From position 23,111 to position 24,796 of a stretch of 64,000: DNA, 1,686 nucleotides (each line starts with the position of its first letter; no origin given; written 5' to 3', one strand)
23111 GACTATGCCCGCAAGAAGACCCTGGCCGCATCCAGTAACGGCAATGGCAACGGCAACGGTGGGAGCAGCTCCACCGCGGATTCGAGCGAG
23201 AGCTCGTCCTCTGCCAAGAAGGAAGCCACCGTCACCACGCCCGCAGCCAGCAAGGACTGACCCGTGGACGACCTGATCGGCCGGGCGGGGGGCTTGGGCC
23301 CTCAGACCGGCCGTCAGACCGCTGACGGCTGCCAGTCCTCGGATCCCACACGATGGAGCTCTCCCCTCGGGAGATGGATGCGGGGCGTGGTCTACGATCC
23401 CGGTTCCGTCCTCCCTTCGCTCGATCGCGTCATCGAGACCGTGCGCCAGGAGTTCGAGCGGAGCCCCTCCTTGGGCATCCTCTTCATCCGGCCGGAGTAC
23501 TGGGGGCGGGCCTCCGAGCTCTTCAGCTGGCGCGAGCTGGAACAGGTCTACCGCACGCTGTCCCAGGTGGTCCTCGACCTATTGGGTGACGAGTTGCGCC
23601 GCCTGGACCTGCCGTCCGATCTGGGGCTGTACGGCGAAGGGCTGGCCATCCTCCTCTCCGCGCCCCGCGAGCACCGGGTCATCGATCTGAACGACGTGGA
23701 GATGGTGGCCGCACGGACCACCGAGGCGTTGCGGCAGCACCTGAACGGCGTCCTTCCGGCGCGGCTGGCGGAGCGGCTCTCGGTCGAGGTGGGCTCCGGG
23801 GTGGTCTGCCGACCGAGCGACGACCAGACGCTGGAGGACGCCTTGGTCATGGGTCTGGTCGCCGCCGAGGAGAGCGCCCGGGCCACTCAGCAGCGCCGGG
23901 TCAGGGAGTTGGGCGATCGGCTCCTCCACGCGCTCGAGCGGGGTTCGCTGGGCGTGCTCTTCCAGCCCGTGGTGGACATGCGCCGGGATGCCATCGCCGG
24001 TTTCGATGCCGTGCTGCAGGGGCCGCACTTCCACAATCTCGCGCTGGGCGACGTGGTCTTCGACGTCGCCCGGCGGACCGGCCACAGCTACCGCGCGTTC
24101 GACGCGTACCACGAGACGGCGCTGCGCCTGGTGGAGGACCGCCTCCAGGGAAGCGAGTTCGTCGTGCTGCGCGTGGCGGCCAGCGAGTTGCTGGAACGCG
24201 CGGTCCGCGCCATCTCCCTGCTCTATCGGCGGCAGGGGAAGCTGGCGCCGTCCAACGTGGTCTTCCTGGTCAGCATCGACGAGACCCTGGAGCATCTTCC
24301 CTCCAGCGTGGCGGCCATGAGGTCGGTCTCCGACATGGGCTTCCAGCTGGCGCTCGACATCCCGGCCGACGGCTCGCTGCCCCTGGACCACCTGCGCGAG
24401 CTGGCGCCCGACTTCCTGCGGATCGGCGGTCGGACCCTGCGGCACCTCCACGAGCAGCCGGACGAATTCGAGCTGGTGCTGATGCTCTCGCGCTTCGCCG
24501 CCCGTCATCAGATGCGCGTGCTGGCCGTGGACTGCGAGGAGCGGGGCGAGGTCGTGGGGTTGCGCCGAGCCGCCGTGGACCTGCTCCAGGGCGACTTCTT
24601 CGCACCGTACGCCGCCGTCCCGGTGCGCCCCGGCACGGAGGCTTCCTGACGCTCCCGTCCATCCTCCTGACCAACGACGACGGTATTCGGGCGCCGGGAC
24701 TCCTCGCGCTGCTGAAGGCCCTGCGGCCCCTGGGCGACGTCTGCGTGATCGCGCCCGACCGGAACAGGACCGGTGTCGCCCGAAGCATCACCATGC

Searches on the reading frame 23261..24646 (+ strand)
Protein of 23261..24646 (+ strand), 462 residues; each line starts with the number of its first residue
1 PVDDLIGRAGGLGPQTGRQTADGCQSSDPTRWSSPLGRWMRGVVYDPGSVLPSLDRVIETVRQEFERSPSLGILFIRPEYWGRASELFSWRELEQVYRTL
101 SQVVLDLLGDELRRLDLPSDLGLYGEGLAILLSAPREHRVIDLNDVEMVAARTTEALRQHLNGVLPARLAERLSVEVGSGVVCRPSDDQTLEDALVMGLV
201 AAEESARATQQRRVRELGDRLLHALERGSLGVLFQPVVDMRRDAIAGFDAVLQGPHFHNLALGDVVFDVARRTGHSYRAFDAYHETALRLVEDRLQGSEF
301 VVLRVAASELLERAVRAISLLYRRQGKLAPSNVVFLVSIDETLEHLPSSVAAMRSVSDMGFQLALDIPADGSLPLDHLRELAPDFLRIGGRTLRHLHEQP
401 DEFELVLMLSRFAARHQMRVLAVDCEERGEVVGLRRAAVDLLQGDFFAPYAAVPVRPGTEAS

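Call 39: search_protein_families(library=pfam, proteins=[window:23261-24646:+], max_evalue=0.00001)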
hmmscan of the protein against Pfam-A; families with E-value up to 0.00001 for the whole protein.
window:23261-24646:+ (462 aa): 1 family
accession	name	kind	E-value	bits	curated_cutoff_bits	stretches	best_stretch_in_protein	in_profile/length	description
PF00563.25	EAL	-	1.6e-25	90.3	31.3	1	220-449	3-235/236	EAL domain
